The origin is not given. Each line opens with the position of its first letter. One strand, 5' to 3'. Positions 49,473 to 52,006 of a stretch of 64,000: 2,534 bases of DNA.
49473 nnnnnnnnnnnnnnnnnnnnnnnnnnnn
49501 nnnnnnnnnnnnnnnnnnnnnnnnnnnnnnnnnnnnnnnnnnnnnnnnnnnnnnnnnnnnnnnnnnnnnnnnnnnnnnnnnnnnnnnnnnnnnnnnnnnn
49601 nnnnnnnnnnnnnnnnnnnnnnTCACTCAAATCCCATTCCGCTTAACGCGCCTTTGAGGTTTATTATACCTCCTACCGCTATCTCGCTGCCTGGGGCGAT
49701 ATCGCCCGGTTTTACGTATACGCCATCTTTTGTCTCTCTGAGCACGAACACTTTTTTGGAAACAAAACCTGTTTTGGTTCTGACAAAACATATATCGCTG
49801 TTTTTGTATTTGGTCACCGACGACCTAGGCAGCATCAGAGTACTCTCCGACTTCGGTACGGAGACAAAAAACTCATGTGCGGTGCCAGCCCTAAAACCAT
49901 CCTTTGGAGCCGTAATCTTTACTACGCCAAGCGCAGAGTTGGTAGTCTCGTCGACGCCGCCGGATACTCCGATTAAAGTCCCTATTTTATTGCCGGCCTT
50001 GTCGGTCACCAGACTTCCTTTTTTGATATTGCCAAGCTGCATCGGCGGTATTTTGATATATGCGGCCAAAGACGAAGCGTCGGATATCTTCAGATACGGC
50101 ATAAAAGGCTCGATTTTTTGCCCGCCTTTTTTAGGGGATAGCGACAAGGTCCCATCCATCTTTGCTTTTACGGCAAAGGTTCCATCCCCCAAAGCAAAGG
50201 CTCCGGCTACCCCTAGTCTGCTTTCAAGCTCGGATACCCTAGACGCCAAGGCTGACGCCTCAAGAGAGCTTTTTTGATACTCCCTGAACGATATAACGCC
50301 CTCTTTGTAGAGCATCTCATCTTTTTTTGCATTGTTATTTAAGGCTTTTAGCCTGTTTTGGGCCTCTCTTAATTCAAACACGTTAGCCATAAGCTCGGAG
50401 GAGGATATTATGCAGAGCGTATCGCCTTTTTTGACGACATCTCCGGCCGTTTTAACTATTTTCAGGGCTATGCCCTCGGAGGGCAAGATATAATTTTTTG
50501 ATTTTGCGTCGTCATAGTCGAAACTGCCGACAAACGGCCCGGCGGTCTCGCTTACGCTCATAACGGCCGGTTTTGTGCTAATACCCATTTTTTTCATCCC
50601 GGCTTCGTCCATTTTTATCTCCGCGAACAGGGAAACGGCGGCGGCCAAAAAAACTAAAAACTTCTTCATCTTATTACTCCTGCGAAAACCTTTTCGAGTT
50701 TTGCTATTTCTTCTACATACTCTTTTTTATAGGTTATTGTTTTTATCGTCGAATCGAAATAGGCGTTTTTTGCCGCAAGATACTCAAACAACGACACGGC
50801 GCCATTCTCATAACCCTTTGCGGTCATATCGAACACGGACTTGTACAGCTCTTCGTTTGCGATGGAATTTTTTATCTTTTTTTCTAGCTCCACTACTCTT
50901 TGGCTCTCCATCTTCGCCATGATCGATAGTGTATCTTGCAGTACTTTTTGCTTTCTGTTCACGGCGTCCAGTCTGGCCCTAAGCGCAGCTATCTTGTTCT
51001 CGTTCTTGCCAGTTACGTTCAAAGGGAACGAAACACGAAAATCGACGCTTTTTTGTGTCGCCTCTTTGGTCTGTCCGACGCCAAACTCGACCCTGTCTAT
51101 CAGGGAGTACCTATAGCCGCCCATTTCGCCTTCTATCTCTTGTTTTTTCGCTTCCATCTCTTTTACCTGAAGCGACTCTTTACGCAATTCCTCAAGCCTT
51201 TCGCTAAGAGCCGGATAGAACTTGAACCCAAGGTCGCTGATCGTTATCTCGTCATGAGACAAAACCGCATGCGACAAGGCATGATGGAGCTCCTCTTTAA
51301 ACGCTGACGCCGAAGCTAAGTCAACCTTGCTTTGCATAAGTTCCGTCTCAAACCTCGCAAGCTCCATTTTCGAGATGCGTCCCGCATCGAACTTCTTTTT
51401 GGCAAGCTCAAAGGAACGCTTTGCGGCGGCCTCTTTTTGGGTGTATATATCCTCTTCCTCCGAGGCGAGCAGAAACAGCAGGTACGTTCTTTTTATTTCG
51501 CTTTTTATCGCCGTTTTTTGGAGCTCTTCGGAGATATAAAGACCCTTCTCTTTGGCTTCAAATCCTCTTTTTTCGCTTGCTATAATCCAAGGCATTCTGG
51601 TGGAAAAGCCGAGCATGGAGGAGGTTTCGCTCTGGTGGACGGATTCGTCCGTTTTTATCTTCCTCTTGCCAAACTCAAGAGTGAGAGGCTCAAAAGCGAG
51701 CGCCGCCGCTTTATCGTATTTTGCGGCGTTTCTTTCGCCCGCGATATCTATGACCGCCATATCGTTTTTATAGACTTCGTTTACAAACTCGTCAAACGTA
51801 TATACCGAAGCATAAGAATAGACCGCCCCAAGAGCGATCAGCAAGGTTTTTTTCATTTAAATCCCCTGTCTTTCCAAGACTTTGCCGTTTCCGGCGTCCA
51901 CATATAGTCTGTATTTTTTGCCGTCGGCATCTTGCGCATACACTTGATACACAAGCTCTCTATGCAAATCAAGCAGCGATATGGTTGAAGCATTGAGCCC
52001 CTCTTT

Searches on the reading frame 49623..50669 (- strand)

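Call 67: search_protein_families(library=pfam, proteins=[window:49623-50669:-])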
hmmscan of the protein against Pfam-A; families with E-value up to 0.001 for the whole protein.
window:49623-50669:- (348 aa): 2 families
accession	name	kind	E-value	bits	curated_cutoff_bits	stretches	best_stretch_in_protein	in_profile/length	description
PF16576.10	HlyD_D23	-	7.3e-09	35.7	30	1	47-222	9-166/214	Barrel-sandwich domain of CusB or HlyD membrane-fusion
PF13437.12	HlyD_3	-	9.1e-07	30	22.2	1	167-258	2-102/106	HlyD family secretion protein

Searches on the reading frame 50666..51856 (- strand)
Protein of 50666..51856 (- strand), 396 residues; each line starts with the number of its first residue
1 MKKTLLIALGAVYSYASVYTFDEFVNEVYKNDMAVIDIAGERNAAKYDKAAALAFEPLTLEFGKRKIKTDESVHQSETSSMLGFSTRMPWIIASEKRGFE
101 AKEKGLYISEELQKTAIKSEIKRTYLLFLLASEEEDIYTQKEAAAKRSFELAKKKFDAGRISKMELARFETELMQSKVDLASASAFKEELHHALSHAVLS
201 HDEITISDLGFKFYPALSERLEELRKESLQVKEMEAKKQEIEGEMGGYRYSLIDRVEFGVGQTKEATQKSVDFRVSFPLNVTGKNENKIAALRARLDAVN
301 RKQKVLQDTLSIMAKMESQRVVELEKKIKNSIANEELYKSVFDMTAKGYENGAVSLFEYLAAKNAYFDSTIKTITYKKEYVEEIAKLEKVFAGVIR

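Call 67: search_protein_families(library=pfam, proteins=[window:50666-51856:-])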
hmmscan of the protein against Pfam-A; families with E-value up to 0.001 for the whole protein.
window:50666-51856:- (396 aa): 1 family
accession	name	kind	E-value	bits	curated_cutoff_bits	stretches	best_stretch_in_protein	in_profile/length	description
PF02321.23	OEP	-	2.3e-22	80.1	22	2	223-389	21-184/187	Outer membrane efflux protein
